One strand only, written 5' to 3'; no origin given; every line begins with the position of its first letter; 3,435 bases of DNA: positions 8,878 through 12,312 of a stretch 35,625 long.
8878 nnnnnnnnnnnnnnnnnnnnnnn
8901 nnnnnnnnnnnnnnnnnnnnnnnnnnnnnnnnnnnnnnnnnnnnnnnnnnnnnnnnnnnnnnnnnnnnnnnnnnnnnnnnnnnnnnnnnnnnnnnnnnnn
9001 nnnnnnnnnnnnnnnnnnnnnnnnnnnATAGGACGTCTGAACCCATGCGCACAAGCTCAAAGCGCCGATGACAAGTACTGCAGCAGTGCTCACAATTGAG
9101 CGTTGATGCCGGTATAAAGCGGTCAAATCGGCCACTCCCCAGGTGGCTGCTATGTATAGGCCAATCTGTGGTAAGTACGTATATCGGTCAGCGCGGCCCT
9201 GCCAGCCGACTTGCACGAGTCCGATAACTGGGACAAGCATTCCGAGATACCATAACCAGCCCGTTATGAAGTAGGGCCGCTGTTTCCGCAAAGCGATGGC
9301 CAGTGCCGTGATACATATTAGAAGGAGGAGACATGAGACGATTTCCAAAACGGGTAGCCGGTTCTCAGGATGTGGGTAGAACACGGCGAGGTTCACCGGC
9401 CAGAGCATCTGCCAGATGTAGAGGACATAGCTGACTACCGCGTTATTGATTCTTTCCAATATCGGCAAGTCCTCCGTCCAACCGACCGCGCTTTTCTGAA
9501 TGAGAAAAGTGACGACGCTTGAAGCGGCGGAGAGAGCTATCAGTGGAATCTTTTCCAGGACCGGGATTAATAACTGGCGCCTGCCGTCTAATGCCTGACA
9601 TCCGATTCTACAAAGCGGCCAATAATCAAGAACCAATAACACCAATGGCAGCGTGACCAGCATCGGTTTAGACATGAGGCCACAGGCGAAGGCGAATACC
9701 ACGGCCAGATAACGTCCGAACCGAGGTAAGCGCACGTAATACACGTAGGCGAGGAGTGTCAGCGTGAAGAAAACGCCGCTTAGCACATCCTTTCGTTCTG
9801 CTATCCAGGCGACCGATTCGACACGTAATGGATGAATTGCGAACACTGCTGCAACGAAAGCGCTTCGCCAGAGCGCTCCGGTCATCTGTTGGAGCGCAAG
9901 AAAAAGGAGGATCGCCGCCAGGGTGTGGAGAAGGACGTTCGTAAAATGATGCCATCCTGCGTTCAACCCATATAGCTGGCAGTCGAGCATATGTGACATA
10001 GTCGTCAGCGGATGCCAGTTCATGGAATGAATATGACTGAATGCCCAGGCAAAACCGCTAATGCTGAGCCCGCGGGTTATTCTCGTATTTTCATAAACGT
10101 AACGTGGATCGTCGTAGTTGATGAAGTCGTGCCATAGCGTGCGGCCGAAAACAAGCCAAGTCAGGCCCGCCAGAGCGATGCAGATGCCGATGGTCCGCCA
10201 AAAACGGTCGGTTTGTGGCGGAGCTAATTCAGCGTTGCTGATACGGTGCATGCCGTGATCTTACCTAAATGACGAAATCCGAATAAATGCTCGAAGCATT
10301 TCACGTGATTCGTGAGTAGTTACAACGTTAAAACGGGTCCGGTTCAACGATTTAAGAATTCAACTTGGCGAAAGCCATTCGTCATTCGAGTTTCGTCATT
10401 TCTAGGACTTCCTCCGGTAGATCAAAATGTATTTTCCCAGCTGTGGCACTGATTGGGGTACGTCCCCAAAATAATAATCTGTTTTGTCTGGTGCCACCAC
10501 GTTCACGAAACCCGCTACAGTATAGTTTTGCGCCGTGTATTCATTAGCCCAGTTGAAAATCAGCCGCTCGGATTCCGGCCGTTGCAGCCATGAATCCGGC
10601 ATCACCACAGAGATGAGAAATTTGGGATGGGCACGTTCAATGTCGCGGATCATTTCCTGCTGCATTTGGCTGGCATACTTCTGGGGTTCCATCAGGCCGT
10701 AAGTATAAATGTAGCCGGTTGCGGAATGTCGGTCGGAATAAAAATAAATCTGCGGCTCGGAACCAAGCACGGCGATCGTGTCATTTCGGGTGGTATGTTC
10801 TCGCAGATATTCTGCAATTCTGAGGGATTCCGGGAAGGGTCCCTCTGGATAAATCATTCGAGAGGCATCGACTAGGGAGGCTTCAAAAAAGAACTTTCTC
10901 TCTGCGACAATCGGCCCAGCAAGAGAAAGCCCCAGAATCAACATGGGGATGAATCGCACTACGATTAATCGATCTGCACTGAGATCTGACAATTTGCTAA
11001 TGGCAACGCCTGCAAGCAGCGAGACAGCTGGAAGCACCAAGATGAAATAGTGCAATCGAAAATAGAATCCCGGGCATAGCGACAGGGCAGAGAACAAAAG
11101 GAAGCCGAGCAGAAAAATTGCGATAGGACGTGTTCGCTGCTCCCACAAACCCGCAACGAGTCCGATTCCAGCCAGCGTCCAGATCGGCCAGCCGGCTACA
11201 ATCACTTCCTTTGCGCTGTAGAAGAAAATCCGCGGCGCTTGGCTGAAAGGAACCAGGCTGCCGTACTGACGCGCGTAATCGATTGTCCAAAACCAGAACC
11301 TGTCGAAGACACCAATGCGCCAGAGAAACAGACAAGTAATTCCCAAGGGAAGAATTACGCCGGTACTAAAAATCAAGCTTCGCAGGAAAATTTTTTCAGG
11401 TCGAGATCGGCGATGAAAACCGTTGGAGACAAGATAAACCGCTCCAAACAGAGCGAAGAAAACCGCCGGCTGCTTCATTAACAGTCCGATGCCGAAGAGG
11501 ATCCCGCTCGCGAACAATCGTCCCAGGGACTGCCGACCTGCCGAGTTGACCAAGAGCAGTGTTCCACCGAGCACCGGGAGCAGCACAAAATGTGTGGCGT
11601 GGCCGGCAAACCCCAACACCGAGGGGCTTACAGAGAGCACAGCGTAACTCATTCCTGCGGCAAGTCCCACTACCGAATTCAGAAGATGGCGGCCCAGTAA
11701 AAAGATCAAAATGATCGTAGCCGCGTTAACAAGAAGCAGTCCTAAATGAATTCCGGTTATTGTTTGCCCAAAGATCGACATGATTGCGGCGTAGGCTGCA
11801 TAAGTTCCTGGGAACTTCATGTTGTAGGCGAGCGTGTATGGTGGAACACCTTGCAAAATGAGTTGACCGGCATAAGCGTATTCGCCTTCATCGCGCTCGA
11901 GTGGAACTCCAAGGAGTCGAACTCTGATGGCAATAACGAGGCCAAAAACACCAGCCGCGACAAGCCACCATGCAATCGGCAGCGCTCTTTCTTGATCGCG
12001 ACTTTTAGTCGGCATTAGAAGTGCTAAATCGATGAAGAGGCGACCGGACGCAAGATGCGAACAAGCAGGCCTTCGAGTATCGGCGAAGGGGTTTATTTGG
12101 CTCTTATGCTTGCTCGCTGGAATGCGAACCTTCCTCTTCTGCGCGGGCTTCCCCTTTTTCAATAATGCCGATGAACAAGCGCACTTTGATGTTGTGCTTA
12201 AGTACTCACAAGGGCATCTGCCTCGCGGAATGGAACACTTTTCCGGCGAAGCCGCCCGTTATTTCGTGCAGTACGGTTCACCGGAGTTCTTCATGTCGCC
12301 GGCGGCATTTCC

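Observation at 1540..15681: Contiguous battery of seven GT-C-fold glycosyltransferase-like genes, five of them TMTC-like (membrane domain + TPR)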

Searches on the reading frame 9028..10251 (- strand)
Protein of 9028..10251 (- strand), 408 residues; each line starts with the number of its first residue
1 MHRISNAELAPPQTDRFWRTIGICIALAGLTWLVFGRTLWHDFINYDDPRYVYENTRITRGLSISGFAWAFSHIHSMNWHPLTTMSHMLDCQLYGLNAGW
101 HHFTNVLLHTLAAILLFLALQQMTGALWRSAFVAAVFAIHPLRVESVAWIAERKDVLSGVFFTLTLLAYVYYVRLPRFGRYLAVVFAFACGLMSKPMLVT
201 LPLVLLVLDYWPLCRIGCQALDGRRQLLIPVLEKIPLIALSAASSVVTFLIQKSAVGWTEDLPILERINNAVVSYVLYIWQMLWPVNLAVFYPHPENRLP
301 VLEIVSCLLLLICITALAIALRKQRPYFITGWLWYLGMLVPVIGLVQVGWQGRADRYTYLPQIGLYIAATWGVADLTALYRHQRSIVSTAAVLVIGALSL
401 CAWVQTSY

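Call 6: search_protein_families(library=pfam, proteins=[window:9052-10251:-], max_evalue=10)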
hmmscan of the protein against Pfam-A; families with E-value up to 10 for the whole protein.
window:9052-10251:- (400 aa): 0 families

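Call 9: find_homologous_proteins(query=window:9052-10251:-, max_evalue=0.001)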
Query window:9052-10251:- (400 aa): 8000 proteins with E <= 0.001 among 8000 candidates; the best 120 are listed.
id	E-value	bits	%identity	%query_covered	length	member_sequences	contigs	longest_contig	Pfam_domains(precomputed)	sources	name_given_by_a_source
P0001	2.2e-244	829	92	100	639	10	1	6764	PF03704.24,PF13431.13,PF23914.2,PF13414.13,PF13176.13,PF13428.13,PF13374.13,PF14559.13,PF24575.2,PF00515.35,PF13424.13,PF13432.13,PF13181.13,PF07719.24,PF13174.13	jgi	jgi:cytochrome c-type biogenesis protein CcmH/NrfG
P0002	3.4e-244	828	92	100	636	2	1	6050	PF14559.13,PF13431.13,PF23914.2,PF13414.13,PF00515.35,PF13424.13,PF13176.13,PF13432.13,PF13428.13,PF13181.13,PF07719.24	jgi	jgi:protein O-mannosyl-transferase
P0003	3.5e-240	815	90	100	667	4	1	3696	PF03704.24,PF13431.13,PF23914.2,PF13414.13,PF13176.13,PF13428.13,PF13374.13,PF14559.13,PF24575.2,PF00515.35,PF13424.13,PF13432.13,PF13181.13,PF07719.24,PF13174.13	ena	-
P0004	1.8e-237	806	90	100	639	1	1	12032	PF03704.24,PF13431.13,PF23914.2,PF13414.13,PF13176.13,PF13428.13,PF13374.13,PF14559.13,PF24575.2,PF00515.35,PF13424.13,PF13432.13,PF13181.13,PF07719.24,PF13174.13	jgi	jgi:tetratricopeptide (TPR) repeat protein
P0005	1.3e-231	787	88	100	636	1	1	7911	PF13431.13,PF23914.2,PF13414.13,PF13176.13,PF13428.13,PF13374.13,PF14559.13,PF00515.35,PF12895.14,PF13424.13,PF13432.13,PF13181.13,PF07719.24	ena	-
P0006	1.2e-230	784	87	100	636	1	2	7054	PF13431.13,PF23914.2,PF13414.13,PF13176.13,PF13428.13,PF13374.13,PF14559.13,PF24575.2,PF17874.8,PF00515.35,PF13424.13,PF13432.13,PF13181.13,PF07719.24,PF13174.13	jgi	jgi:Tfp pilus assembly protein PilF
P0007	1.4e-229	780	87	100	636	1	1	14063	PF13431.13,PF23914.2,PF13414.13,PF13176.13,PF13428.13,PF13374.13,PF14559.13,PF24575.2,PF17874.8,PF00515.35,PF13424.13,PF13432.13,PF13181.13,PF07719.24,PF13174.13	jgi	jgi:Tfp pilus assembly protein PilF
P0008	9.1e-229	778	87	100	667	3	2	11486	PF13431.13,PF23914.2,PF13414.13,PF13176.13,PF13428.13,PF13374.13,PF14559.13,PF00515.35,PF12895.14,PF13424.13,PF13432.13,PF13181.13,PF07719.24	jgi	jgi:protein O-mannosyl-transferase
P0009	4.0e-228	775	87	100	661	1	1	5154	PF03704.24,PF13431.13,PF23914.2,PF13414.13,PF13176.13,PF13428.13,PF13374.13,PF14559.13,PF24575.2,PF00515.35,PF12895.14,PF13424.13,PF13432.13,PF13181.13,PF07719.24,PF13174.13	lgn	-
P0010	9.4e-222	754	85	100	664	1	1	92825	PF03704.24,PF13431.13,PF23914.2,PF13414.13,PF13176.13,PF13428.13,PF13374.13,PF14559.13,PF24575.2,PF00515.35,PF13424.13,PF13432.13,PF13429.13,PF13181.13,PF07719.24,PF13174.13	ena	-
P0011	5.6e-221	752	84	100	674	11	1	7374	PF03704.24,PF13431.13,PF23914.2,PF13414.13,PF13176.13,PF13428.13,PF13374.13,PF14559.13,PF24575.2,PF00515.35,PF13424.13,PF13432.13,PF13181.13,PF07719.24,PF13174.13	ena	-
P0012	1.4e-220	751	84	100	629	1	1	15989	PF03704.24,PF13431.13,PF23914.2,PF13414.13,PF13176.13,PF13428.13,PF13374.13,PF14559.13,PF24575.2,PF00515.35,PF13424.13,PF21033.5,PF13432.13,PF13429.13,PF13181.13,PF07719.24,PF13174.13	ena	-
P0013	1.3e-219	747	83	100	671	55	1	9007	PF03704.24,PF13431.13,PF23914.2,PF13414.13,PF13176.13,PF13428.13,PF13374.13,PF14559.13,PF24575.2,PF00515.35,PF13424.13,PF13432.13,PF13181.13,PF07719.24,PF13174.13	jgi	jgi:tetratricopeptide (TPR) repeat protein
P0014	1.8e-219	747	83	100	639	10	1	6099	PF13431.13,PF23914.2,PF13414.13,PF13176.13,PF13428.13,PF13374.13,PF14559.13,PF24575.2,PF00515.35,PF13424.13,PF13432.13,PF13181.13,PF07719.24,PF13174.13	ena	-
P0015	5.0e-219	746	86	98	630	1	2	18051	PF03704.24,PF13431.13,PF23914.2,PF13414.13,PF13176.13,PF13428.13,PF13374.13,PF14559.13,PF24575.2,PF13371.13,PF17874.8,PF00515.35,PF13424.13,PF13432.13,PF13429.13,PF13181.13,PF07719.24,PF13174.13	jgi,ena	jgi:Flp pilus assembly protein TadD, contains TPR repeats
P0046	1.1e-213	728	82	100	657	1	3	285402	PF03704.24,PF13431.13,PF23914.2,PF13414.13,PF13176.13,PF13428.13,PF13374.13,PF07721.21,PF14559.13,PF24575.2,PF00515.35,PF13424.13,PF13432.13,PF13429.13,PF13181.13,PF07719.24,PF13174.13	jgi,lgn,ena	jgi:protein O-mannosyl-transferase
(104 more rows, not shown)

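Call 22: find_encoding_contigs(protein=P0046, flank=10000, max_places=2)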
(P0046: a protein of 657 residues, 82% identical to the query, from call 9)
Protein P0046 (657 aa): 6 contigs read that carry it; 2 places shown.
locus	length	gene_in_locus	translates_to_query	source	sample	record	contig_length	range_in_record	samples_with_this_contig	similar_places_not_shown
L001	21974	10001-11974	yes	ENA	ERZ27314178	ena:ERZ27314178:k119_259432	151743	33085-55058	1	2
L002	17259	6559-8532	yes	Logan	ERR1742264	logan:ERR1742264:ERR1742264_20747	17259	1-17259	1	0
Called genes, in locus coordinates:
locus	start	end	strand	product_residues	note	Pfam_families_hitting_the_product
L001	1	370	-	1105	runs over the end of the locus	PF12895:ANAPC3 (faint), PF13432:TPR_16 (weak), PF14559:TPR_19 (weak), PF00515:TPR_1 (weak), PF07719:TPR_2 (weak), PF13414:TPR_11 (weak), PF13432:TPR_16, PF14559:TPR_19 (weak), +6 more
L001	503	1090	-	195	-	PF03309:Pan_kinase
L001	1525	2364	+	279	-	PF00490:ALAD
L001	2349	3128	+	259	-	-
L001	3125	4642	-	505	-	PF01676:Metalloenzyme, PF06415:iPGM_N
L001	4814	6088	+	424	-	PF00245:Alk_phosphatase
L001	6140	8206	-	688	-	PF13432:TPR_16 (weak), PF00515:TPR_1 (weak), PF13432:TPR_16, PF14559:TPR_19, PF13414:TPR_11, PF13432:TPR_16, PF14559:TPR_19, PF13424:TPR_12, +22 more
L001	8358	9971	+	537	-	PF13231:PMT_2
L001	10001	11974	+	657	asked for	PF03704:BTAD (weak), PF13424:TPR_12 (weak), PF13432:TPR_16, PF23914:TPR_CcmH_CycH, PF13414:TPR_11 (weak), PF14559:TPR_19, PF07719:TPR_2 (weak), PF13414:TPR_11 (weak), +10 more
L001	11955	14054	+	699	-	PF13424:TPR_12, PF13371:TPR_9, PF13414:TPR_11, PF13432:TPR_16, PF14559:TPR_19, PF00515:TPR_1, PF07719:TPR_2, PF13414:TPR_11, +20 more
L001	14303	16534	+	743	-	PF00515:TPR_1 (weak), PF13414:TPR_11 (weak), PF13424:TPR_12, PF13414:TPR_11, PF13424:TPR_12, PF14559:TPR_19, PF13414:TPR_11, PF13432:TPR_16, +10 more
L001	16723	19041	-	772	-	PF13432:TPR_16, PF00515:TPR_1, PF13414:TPR_11, PF13424:TPR_12, PF13432:TPR_16, PF14559:TPR_19, PF00515:TPR_1, PF07719:TPR_2, +47 more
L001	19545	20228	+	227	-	PF00515:TPR_1 (faint), PF07719:TPR_2 (faint), PF13181:TPR_8 (faint), PF13374:TPR_10 (faint), PF13414:TPR_11, PF13432:TPR_16, PF14559:TPR_19 (weak), PF13414:TPR_11, +5 more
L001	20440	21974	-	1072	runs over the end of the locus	PF07715:Plug, PF00593:TonB_dep_Rec_b-barrel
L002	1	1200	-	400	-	?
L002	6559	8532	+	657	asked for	PF03704:BTAD (weak), PF13424:TPR_12 (weak), PF13432:TPR_16, PF23914:TPR_CcmH_CycH, PF13414:TPR_11 (weak), PF14559:TPR_19, PF07719:TPR_2 (weak), PF13414:TPR_11 (weak), +10 more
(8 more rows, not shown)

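Call 38: search_solved_structures(query=A3, max_evalue=10)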
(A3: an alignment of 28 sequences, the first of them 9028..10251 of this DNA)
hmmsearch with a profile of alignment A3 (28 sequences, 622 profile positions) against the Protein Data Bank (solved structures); distinct sequences matched with E-value up to 10: 320 (the best 60 are shown).
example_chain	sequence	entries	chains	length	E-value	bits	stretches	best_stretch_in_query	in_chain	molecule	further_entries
9qhb_A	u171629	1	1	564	2.3e-131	442.4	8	424-528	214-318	Engineered tetratricopeptide repeat protein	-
8bu0_A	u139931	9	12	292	9e-81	275.3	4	422-528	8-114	Consensus tetratricopeptide repeat protein | Crystal structure of an 8-repeat consensus TPR superhelix with Zinc. | Monomer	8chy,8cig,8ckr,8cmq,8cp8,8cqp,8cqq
9qhc_A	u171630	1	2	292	4.6e-74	253.1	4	423-528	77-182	Engineered tetratricopeptide repeat protein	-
6eou_A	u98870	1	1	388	1.3e-61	212.1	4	406-532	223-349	UDP-N-acetylglucosamine--peptide N-acetylglucosaminyltransferase 110 kDa subunit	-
7ntf_A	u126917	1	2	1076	3.7e-59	203.9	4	412-532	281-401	Isoform 1 of UDP-N-acetylglucosamine--peptide N-acetylglucosaminyltransferase 110 kDa subu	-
7yeh_B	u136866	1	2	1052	4.6e-59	203.6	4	418-532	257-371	UDP-N-acetylglucosamine--peptide N-acetylglucosaminyltransferase 110 kDa subunit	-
7yea_A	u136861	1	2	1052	4.6e-59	203.6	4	418-532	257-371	UDP-N-acetylglucosamine--peptide N-acetylglucosaminyltransferase 110 kDa subunit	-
1w3b_A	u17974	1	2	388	2.8e-52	181.2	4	421-532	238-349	UDP-N-ACETYLGLUCOSAMINE--PEPTIDE N-ACETYLGLUCOSAMINYLTRANSFERASE 110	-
7obi_A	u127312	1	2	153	2.7e-44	154.8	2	422-531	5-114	CTPR-rv4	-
2fo7_A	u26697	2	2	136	1.2e-31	113.1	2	424-528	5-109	SYNTHETIC CONSENSUS TPR PROTEIN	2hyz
8ch0_A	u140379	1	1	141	3.4e-31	111.5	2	422-526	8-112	Consensus tetratricopeptide repeat protein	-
7y4i_A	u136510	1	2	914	1e-28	103.4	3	408-527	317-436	Probable UDP-N-acetylglucosamine--peptide N-acetylglucosaminyltransferase SPINDLY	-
8dtf_A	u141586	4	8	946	1.1e-28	103.3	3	408-527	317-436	Probable UDP-N-acetylglucosamine--peptide N-acetylglucosaminyltransferase SPINDLY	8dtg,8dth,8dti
1na0_A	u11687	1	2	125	2e-24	89.2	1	421-528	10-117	designed protein CTPR3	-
2wqh_A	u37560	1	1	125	1.1e-23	86.7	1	421-528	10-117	CTPR3Y3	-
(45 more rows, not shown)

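Call 42: predict_structure(alignment_id=A3)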
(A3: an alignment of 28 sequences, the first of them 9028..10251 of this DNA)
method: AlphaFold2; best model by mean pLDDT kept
length: 408 residues; sequences in the alignment: 28
mean_pLDDT: 79.6   pTM: 0.84
mean pLDDT of the five models: 79.6, 75.5, 75.5, 74.0, 69.2
residues with pLDDT >= 90: 118; 70-90: 197; 50-70: 72; < 50: 21
segments of 3 or more residues with pLDDT < 50: 1-12, 286-293
pLDDT, mean of each block of 10 residues (from residue 1): 36 70 96 85 57 77 91 85 91 87 91 95 89 87 60 86 95 92 97 87 89 70 66 93 88 75 76 76 51 58 83 88 84 87 64 62 87 76 79 83 71
secondary structure, 60 per line:
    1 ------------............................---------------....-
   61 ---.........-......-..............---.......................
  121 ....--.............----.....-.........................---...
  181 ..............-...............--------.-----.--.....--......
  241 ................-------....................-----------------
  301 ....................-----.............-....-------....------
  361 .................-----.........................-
elements in order: H13-40 H56-59 H64-72 H74-79 H81-94 H98-124 H127-139 H144-148 H150-174 H178-194 H196-210 H228-232 H235-256 H264-283 H301-320 H326-338 H340-343 H351-354 H361-377 H383-407

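Call 44: fold_search(model_id=the predicted structure, library=pdb)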
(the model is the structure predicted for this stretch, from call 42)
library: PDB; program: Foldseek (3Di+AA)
matches with E <= 10: 222; with E <= 0.001: 0
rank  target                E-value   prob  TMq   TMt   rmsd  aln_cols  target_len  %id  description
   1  6s7t_A                2.1e-03  1.00  0.49  0.31  15.2       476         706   13  Cryo-EM structure of human oligosaccharyltransferase complex OST-B (released 2019-12-18)
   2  8b6l_I                2.7e-03  1.00  0.49  0.31  16.1       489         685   13  Subtomogram average of the human Sec61-TRAP-OSTA-translocon (released 2022-12-07)
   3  8age_A                4.1e-03  1.00  0.54  0.37  12.5       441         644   11  Structure of yeast oligosaccharylransferase complex with acceptor peptide bound (released 2022-12-07)
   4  9n9j_I                5.0e-03  1.00  0.49  0.31  15.9       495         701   12  Structure of a GRP94 folding intermediate engaged with a CCDC134- and FKBP11-bound secretory translocon (released 2025-11-19)
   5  9i5k_A                6.6e-03  1.00  0.49  0.43  12.9       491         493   11  Structure of the Chaetomium thermophilum Pmt4 homodimer (C2 symmetry) (released 2025-12-24)
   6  8pn9_A                7.4e-03  1.00  0.51  0.34  13.9       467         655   12  Structure of human oligosaccharyltransferase OST-A complex bound to NGI-1 (released 2024-05-08)
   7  5gmy_A                1.1e-02  1.00  0.51  0.28  16.0       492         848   12  Crystal structure of the Archaeoglobus fulgidus oligosaccharyltransferase (O29867_ARCFU) tethered with an acceptor pep (released 2017-02-01)
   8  8agb_A                1.1e-02  1.00  0.45  0.31  14.5       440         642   10  Structure of yeast oligosaccharylransferase complex with lipid-linked oligosaccharide bound (released 2022-12-07)
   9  6ezn_F                1.3e-02  1.00  0.49  0.33  15.8       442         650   11  Cryo-EM structure of the yeast oligosaccharyltransferase (OST) complex (released 2018-01-17)
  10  7zlh_A                2.6e-02  1.00  0.47  0.33  12.5       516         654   10  Cryo-EM structure of C-mannosyltransferase CeDPY19, in apo state, bound to CMT2-Fab and anti-Fab nanobody (released 2023-01-11)
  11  6gxc_A                3.3e-02  1.00  0.45  0.29  15.4       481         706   10  Bacterial oligosaccharyltransferase PglB in complex with an inhibitory peptide and a reactive lipid-linked oligosaccha (released 2018-11-14)
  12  6p25_A                3.9e-02  1.00  0.42  0.25   8.9       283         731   17  Structure of S. cerevisiae protein O-mannosyltransferase Pmt1-Pmt2 complex bound to the sugar donor and a peptide acce (released 2019-07-10)
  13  7zli_A                3.9e-02  1.00  0.51  0.35  11.8       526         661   10  Cryo-EM structure of C-mannosyltransferase CeDPY19, in complex with Dol25-P-Man and bound to CMT2-Fab and anti-Fab nan (released 2023-01-11)
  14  6c26_A                3.9e-02  1.00  0.45  0.31  15.3       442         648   11  The Cryo-EM structure of a eukaryotic oligosaccharyl transferase complex (released 2018-01-31)
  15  5ogl_A                4.1e-02  1.00  0.46  0.30  15.2       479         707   10  Structure of bacterial oligosaccharyltransferase PglB in complex with an acceptor peptide and an lipid-linked oligosac (released 2017-10-25)
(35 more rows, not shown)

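Call 72: search_protein_families(library=ncbifam, proteins=[window:9028-10251:-], max_evalue=1)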
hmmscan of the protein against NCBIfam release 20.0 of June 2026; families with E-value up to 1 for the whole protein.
window:9028-10251:- (408 aa): 1 family
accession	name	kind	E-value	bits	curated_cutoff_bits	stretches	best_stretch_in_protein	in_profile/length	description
NF041554.1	SA1362_fam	subfamily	0.15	12.3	42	0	107-139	7-39/70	SA1362 family protein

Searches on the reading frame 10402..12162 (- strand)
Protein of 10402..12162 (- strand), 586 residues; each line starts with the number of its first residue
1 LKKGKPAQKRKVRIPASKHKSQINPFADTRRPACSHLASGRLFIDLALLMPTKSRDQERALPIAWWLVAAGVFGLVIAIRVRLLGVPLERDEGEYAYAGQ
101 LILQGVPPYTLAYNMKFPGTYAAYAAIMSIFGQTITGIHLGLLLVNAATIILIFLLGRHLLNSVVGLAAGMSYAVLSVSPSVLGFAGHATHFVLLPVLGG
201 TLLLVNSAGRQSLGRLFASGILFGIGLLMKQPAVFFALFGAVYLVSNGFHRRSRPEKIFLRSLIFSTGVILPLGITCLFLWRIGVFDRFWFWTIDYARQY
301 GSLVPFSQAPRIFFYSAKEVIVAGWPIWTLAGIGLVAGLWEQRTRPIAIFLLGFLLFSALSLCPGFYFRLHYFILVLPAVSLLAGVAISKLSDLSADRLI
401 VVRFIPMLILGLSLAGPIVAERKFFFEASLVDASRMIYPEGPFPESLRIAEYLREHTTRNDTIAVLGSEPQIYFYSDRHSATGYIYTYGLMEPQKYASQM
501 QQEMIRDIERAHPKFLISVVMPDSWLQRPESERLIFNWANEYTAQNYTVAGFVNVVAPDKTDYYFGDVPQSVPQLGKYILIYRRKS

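Call 4: search_protein_families(library=pfam, proteins=[window:10402-12162:-], max_evalue=0.01)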
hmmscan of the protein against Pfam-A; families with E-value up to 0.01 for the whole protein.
window:10402-12162:- (586 aa): 1 family
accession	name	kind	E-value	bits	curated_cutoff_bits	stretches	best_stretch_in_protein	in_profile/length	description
PF13231.12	PMT_2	-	6.2e-14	52.9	26.1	1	121-266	7-150/160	Dolichyl-phosphate-mannose-protein mannosyltransferase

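Call 5: search_protein_families(library=ncbifam, proteins=[window:10402-12162:-], max_evalue=0.01)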
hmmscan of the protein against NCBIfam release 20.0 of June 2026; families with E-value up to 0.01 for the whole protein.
window:10402-12162:- (586 aa): 0 families

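Call 36: search_solved_structures(query=window:10402-12162:-, max_evalue=10)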
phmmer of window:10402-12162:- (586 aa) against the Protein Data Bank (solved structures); distinct sequences matched with E-value up to 10: 0.

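Call 72: search_protein_families(library=ncbifam, proteins=[window:10402-12015:-], max_evalue=1)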
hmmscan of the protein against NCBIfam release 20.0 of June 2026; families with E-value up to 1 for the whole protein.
window:10402-12015:- (537 aa): 0 families
